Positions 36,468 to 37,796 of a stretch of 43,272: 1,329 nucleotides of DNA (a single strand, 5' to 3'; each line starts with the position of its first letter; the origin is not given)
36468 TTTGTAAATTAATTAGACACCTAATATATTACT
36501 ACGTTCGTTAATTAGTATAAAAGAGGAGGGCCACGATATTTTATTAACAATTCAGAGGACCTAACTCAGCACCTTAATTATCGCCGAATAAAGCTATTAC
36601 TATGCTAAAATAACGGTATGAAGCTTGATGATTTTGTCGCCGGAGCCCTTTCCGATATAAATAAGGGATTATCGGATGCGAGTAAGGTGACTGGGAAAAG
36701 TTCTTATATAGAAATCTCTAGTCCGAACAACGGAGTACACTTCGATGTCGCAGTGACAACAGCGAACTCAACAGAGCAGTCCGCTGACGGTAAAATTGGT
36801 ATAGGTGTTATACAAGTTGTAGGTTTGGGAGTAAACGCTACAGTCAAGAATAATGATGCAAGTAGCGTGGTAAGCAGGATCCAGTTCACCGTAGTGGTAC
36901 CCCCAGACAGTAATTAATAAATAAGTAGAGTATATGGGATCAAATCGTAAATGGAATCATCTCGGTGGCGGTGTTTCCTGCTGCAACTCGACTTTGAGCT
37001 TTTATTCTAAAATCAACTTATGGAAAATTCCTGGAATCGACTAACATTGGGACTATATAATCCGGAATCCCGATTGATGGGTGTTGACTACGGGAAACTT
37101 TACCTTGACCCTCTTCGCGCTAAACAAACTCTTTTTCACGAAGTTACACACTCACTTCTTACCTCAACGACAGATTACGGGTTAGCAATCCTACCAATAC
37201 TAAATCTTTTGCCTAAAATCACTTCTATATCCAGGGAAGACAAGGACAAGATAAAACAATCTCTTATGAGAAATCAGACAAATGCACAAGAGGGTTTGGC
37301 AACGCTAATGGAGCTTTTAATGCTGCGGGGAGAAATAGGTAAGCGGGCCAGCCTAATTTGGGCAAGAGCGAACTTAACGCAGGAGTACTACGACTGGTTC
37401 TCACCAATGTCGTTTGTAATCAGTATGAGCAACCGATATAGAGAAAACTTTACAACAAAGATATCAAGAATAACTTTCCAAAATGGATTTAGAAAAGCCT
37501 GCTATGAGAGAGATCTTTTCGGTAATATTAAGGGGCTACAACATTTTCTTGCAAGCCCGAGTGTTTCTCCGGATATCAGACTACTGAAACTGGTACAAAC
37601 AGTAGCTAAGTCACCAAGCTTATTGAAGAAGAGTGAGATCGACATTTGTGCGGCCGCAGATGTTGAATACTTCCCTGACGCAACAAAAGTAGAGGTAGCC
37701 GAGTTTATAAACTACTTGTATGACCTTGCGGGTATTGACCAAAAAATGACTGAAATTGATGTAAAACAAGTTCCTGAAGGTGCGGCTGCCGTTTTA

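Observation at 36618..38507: Candidate undescribed conflict system: trypco2-like small protein plus a 495-aa HExxH protein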

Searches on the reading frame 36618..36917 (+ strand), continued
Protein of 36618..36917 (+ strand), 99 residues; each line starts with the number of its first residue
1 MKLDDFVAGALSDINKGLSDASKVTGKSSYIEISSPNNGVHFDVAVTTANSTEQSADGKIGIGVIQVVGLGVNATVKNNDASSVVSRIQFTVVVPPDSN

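Call 111: find_encoding_contigs(protein=P0262, flank=7000, max_places=1)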
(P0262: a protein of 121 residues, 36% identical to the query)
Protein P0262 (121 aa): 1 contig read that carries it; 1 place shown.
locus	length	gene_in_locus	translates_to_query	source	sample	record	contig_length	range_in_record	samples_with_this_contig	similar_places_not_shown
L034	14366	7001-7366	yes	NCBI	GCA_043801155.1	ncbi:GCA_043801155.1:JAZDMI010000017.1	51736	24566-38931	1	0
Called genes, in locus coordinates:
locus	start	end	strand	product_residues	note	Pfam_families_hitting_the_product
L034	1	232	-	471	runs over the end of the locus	PF13231:PMT_2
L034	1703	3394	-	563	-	PF00239:Resolvase (weak)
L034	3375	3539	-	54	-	-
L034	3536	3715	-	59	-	-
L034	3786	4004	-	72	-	-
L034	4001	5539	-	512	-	PF09250:Prim-Pol, PF13481:AAA_25, PF03796:DnaB_C, PF06745:ATPase, PF13479:AAA_24 (weak)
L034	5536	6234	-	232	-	-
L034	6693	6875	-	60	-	PF12728:HTH_17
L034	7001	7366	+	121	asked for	-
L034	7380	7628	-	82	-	-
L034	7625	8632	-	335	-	PF02899:Phage_int_SAM_1, PF13102:Phage_int_SAM_5 (faint), PF13495:Phage_int_SAM_4 (weak), PF00589:Phage_integrase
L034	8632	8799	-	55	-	-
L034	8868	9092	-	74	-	-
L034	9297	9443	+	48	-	-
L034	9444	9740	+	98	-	-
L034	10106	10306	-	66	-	-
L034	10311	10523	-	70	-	-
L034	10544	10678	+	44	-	-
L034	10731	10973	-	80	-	-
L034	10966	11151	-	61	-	-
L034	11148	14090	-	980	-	-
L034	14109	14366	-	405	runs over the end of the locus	-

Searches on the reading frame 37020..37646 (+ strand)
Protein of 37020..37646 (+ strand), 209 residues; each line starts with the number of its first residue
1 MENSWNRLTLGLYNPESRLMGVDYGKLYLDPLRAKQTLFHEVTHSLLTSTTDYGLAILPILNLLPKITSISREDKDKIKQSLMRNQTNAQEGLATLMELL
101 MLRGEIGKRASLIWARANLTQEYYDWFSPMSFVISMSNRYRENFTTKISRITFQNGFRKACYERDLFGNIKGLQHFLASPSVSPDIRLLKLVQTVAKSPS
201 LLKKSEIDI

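Call 96: search_solved_structures(query=A6, max_evalue=1, show_alignments=3)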
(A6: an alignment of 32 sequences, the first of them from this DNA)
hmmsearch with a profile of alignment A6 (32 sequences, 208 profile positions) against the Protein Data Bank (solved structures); distinct sequences matched with E-value up to 1: 12.
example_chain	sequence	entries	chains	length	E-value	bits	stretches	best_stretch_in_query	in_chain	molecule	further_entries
6x8n_A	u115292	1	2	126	0.035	16.8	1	84-137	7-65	De novo designed ABLE protein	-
1xl3_A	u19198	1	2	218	0.076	15.7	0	161-193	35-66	Secretion control protein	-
1xkp_A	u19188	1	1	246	0.1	15.3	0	161-193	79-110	putative membrane-bound Yop targeting protein YopN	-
6w6x_A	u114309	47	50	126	0.12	15.1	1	84-137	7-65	De novo designed ABLE protein | De novo designed ABLE | D-ABLE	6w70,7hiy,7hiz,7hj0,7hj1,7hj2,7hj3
2p22_A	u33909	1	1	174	0.13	15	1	59-115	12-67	Suppressor protein STP22 of temperature-sensitive alpha-factor receptor and arginine perme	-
9taq_A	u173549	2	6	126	0.19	14.5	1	84-137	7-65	De novo photoenzyme variant ABLE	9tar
9tau_A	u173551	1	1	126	0.27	13.9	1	84-137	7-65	De novo photoenzyme variant ABLE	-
3i2v_A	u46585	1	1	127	0.85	12.3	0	65-113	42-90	Adenylyltransferase and sulfurtransferase MOCS3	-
8slm_A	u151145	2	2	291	0.91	12.2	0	12-48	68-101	Zn dependent hydrolase fused to HTH domain, IrrE ortholog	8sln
7lcz_A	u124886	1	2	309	0.92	12.2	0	118-186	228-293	Isoform B of NAD(+) hydrolase sarm1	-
7m6k_A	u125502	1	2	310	0.93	12.2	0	118-186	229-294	Isoform B of NAD(+) hydrolase sarm1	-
3dte_A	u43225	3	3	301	0.94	12.2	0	12-48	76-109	IrrE protein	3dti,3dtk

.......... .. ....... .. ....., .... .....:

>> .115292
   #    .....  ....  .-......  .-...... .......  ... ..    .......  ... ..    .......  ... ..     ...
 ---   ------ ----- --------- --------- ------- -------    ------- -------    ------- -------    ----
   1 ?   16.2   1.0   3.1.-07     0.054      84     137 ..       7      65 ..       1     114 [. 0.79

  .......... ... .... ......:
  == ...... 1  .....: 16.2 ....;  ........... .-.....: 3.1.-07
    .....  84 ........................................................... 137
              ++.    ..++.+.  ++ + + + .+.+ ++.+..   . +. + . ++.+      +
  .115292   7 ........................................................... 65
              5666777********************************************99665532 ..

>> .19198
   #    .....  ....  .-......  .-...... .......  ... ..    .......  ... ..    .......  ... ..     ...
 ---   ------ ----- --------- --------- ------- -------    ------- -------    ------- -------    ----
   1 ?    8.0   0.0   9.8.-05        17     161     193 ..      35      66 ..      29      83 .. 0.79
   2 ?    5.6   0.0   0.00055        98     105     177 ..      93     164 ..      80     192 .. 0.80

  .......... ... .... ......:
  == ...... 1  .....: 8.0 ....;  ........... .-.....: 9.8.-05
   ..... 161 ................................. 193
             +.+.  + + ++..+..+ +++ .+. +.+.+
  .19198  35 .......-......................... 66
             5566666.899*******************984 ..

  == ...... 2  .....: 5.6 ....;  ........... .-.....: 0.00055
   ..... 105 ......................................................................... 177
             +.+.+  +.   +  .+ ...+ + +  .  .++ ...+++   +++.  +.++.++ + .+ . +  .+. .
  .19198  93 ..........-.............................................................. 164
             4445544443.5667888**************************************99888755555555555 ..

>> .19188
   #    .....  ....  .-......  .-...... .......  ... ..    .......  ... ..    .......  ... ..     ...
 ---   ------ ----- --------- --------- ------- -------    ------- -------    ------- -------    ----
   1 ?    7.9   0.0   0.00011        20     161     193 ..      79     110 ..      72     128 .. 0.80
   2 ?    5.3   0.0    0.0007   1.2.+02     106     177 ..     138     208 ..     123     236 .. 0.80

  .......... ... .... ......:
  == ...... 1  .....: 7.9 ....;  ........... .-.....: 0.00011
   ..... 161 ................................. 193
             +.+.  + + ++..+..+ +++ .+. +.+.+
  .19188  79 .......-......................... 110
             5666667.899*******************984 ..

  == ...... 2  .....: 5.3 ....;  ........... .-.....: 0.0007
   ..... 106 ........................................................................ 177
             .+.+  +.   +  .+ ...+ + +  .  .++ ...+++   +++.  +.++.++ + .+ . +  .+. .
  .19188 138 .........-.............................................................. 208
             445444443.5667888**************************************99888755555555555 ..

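Call 98: search_protein_families(library=pfam, alignment_id=A6, max_evalue=1)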
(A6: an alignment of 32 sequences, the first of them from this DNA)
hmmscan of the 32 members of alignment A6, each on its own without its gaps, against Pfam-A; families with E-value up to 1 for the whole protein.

A. member 1, seq(209 aa): 1 family
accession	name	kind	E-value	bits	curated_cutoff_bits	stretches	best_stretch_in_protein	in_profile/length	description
PF16467.10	DUF5048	-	0.11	13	32.3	1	18-90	16-88/103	Domain of unknown function (DUF5048)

B. families by the number of members that match (of 32 scanned): 19 families
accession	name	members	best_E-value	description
PF03406.18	Phage_fiber_2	1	0.01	Phage tail fibre repeat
PF10585.14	UBA_E1_SCCH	1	0.013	Ubiquitin-activating enzyme, SCCH domain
PF09150.15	Carot_N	1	0.024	Orange carotenoid protein, N-terminal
PF16238.11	DUF4897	1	0.041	Domain of unknown function (DUF4897)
PF19808.4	DUF6291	1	0.05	Family of unknown function (DUF6291)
PF07607.17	DUF1570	1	0.054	Protein of unknown function (DUF1570)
PF10045.14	DUF2280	1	0.055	Uncharacterized conserved protein (DUF2280)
PF02350.25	Epimerase_2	1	0.057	UDP-N-acetylglucosamine 2-epimerase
PF22621.2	CurL-like_PKS_C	1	0.063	CurL-like, PKS C-terminal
PF11193.13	DUF2812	1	0.079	Protein of unknown function (DUF2812)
PF20972.2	MASE9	1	0.096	MASE9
PF16467.10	DUF5048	1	0.11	Domain of unknown function (DUF5048)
PF16727.10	REV1_C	1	0.12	DNA repair protein REV1 C-terminal domain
PF01963.22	TraB_PrgY_gumN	1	0.12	TraB/PrgY/gumN family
PF24751.1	DUF7696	1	0.12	Family of unknown function (DUF7696)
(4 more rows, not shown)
